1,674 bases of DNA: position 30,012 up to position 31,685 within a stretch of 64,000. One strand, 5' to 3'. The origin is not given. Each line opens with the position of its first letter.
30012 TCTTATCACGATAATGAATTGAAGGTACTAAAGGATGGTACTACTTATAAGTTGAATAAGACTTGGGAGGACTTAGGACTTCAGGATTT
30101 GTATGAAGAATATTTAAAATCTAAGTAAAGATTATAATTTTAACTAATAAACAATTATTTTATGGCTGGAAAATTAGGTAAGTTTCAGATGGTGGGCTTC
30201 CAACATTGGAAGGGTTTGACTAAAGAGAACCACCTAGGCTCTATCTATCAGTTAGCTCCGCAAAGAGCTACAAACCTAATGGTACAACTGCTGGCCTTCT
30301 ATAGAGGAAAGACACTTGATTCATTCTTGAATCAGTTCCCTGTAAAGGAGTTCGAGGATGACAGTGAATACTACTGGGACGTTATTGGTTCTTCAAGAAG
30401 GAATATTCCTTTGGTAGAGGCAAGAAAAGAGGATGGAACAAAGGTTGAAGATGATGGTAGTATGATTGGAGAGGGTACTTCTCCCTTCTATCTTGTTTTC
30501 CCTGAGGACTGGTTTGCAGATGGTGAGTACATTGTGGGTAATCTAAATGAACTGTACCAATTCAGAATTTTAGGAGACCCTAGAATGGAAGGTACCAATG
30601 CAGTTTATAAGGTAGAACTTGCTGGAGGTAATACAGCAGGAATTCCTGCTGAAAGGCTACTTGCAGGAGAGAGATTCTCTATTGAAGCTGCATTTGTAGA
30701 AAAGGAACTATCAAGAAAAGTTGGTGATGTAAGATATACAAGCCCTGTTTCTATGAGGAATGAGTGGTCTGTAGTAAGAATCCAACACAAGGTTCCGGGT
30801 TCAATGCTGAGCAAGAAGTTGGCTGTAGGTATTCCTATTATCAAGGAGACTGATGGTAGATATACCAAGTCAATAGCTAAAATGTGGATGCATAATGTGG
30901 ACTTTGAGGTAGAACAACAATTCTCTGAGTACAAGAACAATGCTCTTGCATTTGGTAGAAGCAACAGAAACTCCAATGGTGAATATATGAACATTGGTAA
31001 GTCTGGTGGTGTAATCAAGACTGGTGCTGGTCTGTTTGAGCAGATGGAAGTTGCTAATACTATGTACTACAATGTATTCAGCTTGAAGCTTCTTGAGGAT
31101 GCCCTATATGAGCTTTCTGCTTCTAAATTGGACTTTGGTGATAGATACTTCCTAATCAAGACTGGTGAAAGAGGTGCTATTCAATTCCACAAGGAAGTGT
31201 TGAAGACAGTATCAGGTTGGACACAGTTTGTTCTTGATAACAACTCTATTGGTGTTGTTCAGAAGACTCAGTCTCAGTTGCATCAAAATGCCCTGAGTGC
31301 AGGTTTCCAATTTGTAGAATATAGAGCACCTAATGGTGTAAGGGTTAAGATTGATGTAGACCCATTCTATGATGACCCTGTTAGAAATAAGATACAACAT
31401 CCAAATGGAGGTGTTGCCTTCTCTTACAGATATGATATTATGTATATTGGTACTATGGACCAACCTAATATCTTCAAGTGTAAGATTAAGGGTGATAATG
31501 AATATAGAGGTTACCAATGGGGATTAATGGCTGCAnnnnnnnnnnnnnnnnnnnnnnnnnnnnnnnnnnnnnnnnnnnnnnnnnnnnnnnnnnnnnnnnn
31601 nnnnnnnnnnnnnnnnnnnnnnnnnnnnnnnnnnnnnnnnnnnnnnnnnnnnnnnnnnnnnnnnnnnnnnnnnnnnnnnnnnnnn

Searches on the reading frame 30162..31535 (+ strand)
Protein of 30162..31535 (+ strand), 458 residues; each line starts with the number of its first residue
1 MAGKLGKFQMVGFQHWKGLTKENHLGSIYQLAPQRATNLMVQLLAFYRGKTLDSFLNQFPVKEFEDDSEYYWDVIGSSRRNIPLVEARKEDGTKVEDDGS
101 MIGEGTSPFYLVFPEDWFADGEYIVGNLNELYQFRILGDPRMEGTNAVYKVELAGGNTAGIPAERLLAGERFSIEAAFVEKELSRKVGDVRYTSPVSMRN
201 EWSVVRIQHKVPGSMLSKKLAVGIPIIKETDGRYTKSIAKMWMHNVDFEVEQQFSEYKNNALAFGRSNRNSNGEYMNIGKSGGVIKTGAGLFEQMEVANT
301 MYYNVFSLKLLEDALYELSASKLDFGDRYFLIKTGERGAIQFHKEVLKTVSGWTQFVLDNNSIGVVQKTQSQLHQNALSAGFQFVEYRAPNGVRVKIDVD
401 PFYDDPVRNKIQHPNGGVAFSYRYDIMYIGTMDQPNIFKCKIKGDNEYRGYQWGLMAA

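Call 8: search_protein_families(library=phrogs, proteins=[window:30162-31535:+], max_evalue=0.001)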
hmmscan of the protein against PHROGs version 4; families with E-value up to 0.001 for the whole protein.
window:30162-31535:+ (458 aa): 1 family
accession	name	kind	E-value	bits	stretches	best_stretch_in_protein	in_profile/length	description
phrog_11589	-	head and packaging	7.2e-101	339.1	1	1-455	1-450/495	major head protein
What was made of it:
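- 30162..31526 (+): Major capsid protein exon 1 (aa 1-455). PHROG 11589 (call 8).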
